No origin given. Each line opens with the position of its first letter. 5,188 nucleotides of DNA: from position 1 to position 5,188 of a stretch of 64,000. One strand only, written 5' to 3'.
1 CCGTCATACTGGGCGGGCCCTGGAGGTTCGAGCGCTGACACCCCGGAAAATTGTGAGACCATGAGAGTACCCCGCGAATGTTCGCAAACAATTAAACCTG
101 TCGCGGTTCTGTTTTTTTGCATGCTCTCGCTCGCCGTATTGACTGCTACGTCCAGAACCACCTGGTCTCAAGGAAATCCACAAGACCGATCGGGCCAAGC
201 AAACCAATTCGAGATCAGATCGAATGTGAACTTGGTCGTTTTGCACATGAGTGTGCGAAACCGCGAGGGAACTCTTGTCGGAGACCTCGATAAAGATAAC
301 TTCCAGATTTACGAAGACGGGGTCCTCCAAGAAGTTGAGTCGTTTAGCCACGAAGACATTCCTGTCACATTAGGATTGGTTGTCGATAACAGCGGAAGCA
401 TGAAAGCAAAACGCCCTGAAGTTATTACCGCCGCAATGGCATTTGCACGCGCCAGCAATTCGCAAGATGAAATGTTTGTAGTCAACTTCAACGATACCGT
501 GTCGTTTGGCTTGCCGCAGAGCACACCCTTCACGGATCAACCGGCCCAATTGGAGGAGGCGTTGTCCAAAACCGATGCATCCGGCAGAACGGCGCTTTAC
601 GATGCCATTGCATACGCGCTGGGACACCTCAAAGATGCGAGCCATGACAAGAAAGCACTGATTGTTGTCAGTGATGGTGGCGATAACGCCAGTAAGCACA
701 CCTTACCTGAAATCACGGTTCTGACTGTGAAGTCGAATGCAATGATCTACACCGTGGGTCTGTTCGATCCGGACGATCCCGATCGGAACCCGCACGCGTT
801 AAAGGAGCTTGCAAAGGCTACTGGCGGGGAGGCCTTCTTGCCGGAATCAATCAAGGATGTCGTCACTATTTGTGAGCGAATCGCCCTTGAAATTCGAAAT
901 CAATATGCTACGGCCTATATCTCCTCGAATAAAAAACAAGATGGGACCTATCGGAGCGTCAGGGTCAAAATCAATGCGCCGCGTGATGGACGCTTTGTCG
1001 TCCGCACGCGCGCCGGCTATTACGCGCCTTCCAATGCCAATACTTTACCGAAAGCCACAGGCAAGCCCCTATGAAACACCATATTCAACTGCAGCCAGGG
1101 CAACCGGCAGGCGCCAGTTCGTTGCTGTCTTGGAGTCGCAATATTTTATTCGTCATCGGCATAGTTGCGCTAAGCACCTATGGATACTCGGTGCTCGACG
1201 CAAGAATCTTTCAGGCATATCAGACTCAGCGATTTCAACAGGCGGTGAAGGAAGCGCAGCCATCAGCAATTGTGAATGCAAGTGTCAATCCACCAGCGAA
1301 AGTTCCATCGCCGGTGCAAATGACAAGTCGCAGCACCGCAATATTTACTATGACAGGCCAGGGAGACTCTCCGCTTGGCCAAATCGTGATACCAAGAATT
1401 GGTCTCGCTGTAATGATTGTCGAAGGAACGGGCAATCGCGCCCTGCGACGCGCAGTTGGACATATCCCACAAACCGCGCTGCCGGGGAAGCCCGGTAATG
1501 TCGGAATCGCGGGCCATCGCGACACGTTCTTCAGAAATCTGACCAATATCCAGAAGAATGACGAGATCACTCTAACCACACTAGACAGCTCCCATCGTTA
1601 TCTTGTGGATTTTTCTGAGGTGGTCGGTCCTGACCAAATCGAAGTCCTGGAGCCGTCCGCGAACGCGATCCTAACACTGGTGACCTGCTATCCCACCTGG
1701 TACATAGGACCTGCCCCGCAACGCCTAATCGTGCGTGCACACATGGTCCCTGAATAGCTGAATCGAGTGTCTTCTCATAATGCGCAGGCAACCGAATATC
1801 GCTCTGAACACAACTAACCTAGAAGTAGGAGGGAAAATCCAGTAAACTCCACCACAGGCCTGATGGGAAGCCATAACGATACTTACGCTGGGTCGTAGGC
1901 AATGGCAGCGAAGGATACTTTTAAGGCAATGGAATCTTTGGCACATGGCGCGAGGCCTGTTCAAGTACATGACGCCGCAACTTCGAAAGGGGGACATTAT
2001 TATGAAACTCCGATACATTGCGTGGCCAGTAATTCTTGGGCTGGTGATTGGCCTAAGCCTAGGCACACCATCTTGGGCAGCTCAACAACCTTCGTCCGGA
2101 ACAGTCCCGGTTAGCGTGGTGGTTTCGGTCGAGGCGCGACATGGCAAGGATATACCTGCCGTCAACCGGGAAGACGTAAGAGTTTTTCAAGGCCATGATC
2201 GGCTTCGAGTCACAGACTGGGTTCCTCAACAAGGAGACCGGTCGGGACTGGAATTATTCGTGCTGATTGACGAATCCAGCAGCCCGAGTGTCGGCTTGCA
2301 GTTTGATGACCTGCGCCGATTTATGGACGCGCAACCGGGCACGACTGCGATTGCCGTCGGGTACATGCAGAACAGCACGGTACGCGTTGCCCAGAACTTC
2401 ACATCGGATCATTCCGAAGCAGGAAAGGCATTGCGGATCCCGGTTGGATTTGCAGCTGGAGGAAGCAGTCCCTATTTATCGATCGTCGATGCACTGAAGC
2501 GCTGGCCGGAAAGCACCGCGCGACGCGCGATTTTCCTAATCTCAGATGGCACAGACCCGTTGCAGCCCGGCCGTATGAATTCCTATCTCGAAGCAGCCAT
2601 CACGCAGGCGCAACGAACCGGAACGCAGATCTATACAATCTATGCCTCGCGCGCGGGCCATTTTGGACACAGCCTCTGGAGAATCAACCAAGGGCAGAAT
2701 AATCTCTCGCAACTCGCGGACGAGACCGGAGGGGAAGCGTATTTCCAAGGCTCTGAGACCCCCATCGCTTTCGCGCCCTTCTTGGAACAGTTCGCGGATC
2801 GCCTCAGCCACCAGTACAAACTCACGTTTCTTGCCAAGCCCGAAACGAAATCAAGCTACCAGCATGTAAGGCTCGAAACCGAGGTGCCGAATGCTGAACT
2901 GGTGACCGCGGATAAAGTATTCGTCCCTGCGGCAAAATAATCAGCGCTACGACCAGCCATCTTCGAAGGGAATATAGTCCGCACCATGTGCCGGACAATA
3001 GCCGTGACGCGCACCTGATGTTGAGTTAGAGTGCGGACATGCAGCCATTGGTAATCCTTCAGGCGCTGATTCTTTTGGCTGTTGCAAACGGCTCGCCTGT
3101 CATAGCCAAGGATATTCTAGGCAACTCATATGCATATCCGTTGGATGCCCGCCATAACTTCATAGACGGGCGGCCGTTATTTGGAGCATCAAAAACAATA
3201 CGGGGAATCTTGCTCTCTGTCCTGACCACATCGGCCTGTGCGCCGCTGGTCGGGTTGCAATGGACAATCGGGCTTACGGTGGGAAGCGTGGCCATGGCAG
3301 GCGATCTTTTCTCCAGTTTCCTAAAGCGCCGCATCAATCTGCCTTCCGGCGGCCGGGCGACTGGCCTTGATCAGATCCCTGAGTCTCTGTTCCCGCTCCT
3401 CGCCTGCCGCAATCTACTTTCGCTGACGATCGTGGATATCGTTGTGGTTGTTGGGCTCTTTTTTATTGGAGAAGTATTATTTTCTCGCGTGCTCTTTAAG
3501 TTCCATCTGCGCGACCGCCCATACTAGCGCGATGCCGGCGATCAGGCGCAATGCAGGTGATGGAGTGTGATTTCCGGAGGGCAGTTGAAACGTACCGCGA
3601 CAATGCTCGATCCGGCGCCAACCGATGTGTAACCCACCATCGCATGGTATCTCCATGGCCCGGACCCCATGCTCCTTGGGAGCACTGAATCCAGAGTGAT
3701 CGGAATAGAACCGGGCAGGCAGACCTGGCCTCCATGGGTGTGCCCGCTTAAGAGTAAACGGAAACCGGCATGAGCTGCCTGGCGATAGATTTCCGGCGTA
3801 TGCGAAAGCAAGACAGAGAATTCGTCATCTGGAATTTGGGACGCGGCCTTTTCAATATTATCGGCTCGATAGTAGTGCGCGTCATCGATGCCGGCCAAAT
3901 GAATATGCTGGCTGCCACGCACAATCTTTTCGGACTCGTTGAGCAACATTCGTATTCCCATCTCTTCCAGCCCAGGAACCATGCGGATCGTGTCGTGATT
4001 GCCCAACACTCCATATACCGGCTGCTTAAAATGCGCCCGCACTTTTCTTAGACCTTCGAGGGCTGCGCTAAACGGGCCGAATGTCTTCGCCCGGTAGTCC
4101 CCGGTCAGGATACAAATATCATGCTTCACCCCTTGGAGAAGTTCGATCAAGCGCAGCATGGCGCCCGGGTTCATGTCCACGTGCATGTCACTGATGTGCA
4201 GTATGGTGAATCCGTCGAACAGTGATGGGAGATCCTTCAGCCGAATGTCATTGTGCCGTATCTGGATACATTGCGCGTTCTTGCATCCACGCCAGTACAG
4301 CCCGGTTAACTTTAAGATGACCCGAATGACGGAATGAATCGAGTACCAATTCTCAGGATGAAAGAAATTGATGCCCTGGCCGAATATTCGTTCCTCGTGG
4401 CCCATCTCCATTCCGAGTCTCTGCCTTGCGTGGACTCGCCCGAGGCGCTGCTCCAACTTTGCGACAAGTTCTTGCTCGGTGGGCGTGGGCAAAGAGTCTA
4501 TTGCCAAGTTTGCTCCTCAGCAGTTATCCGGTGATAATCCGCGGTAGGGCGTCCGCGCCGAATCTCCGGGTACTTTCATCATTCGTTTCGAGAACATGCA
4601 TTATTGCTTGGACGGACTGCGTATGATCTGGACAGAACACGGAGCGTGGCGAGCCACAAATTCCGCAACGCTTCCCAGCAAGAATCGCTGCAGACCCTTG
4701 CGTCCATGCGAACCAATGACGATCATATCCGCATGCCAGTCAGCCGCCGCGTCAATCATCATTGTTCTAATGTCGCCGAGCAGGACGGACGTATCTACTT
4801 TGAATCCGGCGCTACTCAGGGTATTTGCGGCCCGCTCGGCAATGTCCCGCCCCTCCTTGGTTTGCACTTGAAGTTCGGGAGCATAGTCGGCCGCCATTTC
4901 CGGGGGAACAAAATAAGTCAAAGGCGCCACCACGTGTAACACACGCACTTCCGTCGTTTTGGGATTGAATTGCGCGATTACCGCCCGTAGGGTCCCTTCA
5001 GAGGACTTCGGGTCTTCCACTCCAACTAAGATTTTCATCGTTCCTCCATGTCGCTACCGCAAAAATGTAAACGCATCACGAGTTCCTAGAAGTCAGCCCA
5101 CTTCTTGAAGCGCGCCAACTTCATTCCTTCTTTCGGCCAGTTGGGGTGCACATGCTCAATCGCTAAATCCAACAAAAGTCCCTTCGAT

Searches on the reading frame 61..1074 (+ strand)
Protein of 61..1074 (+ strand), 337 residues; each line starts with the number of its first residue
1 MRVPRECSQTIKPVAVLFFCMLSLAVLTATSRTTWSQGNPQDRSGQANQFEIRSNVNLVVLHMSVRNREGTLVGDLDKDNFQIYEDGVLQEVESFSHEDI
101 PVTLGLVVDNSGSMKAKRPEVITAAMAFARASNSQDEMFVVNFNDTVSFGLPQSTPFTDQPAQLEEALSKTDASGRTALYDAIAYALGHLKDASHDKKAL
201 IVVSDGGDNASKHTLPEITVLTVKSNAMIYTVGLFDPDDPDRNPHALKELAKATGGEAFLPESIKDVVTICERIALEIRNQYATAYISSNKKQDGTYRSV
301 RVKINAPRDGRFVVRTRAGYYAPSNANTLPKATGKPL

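Call 8: search_protein_families(library=pfam, proteins=[window:61-1074:+])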
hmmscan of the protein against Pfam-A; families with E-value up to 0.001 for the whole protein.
window:61-1074:+ (337 aa): 4 families
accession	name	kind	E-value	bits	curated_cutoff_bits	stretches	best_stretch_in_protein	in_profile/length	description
PF13519.12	VWA_2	-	1.1e-12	48.9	27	1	106-206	3-106/107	von Willebrand factor type A domain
PF00092.34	VWA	-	6.6e-10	39.9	23.8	1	106-265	4-166/174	von Willebrand factor type A domain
PF13768.12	VWA_3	-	2.6e-07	31.3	27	1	106-257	5-152/155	von Willebrand factor type A domain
PF05762.20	VWA_CoxE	-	0.00067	19.6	26.4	0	104-214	59-167/222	VWA domain containing CoxE-like protein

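Call 35: find_encoding_contigs(protein=window:61-1074:+, flank=10000, max_places=2)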
Protein window:61-1074:+ (337 aa): 2 contigs read that carry it; 2 places shown.
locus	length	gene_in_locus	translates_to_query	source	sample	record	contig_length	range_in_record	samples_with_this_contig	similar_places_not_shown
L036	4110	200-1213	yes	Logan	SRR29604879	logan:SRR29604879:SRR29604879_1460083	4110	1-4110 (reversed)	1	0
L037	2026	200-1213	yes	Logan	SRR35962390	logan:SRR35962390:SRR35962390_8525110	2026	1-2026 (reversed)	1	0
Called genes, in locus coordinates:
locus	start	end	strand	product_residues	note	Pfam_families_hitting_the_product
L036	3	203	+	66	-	?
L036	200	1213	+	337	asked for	PF00092:VWA, PF13519:VWA_2, PF13768:VWA_3 (weak)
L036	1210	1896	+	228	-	PF04203:Sortase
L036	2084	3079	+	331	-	-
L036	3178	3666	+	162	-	PF01864:CarS-like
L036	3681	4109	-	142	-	?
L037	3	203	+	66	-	?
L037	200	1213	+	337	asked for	PF00092:VWA, PF13519:VWA_2, PF13768:VWA_3 (weak)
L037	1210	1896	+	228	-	PF04203:Sortase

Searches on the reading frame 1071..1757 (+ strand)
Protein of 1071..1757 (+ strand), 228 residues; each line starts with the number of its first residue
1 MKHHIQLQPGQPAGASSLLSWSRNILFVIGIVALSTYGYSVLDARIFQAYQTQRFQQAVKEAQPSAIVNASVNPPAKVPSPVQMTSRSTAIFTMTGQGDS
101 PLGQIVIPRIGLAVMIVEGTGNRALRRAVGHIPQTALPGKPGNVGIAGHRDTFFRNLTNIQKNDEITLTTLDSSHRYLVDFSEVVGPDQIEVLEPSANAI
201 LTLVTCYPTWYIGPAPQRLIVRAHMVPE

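Call 8: search_protein_families(library=pfam, proteins=[window:1071-1757:+])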
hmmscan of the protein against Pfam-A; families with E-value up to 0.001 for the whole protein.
window:1071-1757:+ (228 aa): 1 family
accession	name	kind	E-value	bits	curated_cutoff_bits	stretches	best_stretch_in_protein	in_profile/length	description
PF04203.18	Sortase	-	1.2e-30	106.3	26.6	1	105-226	1-125/125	Sortase domain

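Call 37: find_encoding_contigs(protein=window:1071-1757:+, flank=10000, max_places=2)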
Protein window:1071-1757:+ (228 aa): 4 contigs read that carry it; 2 places shown.
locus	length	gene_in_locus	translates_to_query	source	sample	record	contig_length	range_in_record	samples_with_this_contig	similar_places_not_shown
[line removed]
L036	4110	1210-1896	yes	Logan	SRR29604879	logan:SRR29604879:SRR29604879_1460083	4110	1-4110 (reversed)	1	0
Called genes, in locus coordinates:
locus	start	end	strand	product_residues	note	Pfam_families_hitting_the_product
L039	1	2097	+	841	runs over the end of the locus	PF00690:Cation_ATPase_N, PF00122:E1-E2_ATPase, PF13246:Cation_ATPase, PF00702:Hydrolase, PF00689:Cation_ATPase_C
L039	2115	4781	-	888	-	PF00111:Fer2 (weak), PF13510:Fer2_4, PF14697:Fer4_21 (weak), PF22117:Fer4_Nqo3, PF12838:Fer4_7 (weak), PF04879:Molybdop_Fe4S4, PF00384:Molybdopterin, PF01568:Molydop_binding, +3 more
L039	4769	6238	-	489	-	PF01512:Complex1_51K, PF10589:NADH_4Fe-4S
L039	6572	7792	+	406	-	PF18854:baeRF_family10, PF10116:Host_attach (weak), PF18844:baeRF_family2, PF18846:baeRF_family5, PF18856:baeRF_family12 (weak)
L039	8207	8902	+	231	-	-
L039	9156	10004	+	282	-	PF00092:VWA, PF13519:VWA_2, PF13768:VWA_3 (weak)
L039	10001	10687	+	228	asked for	PF04203:Sortase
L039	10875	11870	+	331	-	-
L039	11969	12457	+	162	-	PF01864:CarS-like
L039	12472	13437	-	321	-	PF00149:Metallophos, PF12850:Metallophos_2 (weak)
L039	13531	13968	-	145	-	PF00582:Usp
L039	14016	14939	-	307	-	-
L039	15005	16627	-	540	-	PF00118:Cpn60_TCP1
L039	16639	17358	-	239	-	PF00561:Abhydrolase_1 (faint), PF12146:Hydrolase_4 (faint)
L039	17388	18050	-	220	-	PF00156:Pribosyltran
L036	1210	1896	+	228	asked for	PF04203:Sortase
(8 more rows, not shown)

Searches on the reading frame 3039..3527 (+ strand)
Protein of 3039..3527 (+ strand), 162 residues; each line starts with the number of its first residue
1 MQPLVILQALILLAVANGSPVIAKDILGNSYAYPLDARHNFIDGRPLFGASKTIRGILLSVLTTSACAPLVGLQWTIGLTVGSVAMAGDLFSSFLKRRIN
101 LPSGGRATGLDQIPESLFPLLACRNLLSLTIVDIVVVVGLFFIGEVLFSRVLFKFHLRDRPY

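Call 8: search_protein_families(library=pfam, proteins=[window:3039-3527:+])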
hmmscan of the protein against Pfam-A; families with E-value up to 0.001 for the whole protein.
window:3039-3527:+ (162 aa): 1 family
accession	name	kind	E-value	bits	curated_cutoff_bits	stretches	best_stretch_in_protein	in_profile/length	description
PF01864.22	CarS-like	-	1.3e-11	45.2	22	1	32-159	28-172/175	CDP-archaeol synthase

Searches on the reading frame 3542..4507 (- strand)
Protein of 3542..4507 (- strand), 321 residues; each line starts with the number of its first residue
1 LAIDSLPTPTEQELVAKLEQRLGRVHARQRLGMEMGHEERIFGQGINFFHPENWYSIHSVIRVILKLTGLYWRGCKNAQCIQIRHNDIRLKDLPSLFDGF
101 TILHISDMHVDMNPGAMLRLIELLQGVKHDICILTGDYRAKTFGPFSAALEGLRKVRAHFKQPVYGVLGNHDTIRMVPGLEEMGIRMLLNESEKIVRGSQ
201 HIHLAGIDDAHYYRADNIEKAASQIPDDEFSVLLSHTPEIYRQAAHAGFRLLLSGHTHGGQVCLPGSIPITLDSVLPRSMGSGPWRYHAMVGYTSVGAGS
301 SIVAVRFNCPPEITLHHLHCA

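Call 8: search_protein_families(library=pfam, proteins=[window:3542-4507:-])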
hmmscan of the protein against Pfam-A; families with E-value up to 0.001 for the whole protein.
window:3542-4507:- (321 aa): 2 families
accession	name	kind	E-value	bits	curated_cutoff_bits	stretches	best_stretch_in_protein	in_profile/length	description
PF00149.33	Metallophos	-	3.4e-12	47.7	21.5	1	100-259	1-190/191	Calcineurin-like phosphoesterase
PF12850.12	Metallophos_2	-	4.2e-07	30.5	27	1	101-259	2-118/154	Calcineurin-like phosphoesterase superfamily domain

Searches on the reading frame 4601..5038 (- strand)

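Call 8: search_protein_families(library=pfam, proteins=[window:4601-5038:-])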
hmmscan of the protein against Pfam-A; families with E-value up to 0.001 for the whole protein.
window:4601-5038:- (145 aa): 1 family
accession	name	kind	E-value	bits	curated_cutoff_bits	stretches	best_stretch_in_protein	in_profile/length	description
PF00582.32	Usp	-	1.5e-29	103.8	24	1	2-140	4-141/141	Universal stress protein family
